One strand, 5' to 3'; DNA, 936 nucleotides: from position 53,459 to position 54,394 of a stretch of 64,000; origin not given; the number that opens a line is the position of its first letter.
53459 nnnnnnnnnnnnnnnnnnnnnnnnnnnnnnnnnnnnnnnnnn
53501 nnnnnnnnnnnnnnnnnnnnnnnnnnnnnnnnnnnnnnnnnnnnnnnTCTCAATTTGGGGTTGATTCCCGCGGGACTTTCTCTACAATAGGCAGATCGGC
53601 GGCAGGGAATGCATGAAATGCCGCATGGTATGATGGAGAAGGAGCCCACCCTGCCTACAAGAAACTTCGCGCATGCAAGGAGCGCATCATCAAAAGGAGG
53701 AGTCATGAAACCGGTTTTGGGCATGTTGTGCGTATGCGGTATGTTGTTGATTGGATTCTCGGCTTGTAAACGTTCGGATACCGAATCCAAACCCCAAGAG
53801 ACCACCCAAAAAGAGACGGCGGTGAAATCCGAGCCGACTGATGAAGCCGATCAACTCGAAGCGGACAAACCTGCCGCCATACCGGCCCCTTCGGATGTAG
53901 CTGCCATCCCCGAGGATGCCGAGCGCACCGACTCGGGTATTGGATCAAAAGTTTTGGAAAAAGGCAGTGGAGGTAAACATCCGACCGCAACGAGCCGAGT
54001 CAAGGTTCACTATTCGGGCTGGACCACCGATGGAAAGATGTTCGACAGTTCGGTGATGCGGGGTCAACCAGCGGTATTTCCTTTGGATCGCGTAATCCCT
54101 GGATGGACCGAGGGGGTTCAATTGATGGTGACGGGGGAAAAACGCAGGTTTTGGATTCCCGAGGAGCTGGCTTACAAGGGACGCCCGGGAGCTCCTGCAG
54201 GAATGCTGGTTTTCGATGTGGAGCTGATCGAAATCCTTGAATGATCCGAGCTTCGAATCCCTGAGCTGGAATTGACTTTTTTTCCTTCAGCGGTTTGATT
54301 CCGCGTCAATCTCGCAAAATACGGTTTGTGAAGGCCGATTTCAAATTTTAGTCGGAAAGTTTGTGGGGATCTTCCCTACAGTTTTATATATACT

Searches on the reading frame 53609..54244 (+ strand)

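Call 66: search_protein_families(library=ncbifam, proteins=[window:53609-54244:+], max_evalue=1e-20)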
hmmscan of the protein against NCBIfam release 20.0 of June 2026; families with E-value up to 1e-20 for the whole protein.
window:53609-54244:+ (211 aa): 3 families
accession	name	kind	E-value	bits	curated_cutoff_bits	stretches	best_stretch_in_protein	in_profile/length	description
NF008602.0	PRK11570.1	subfamily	2.4e-28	99.4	198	1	102-210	95-206/206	FKBP-type peptidyl-prolyl cis-trans isomerase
NF008150.0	PRK10902.1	equivalog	8e-25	87.7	215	1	68-209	105-248/271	FKBP-type peptidyl-prolyl cis-trans isomerase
NF053689.1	BamJ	equivalog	2.9e-24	86.3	100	1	39-206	7-184/184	BamJ family beta-barrel-assembly machinery protein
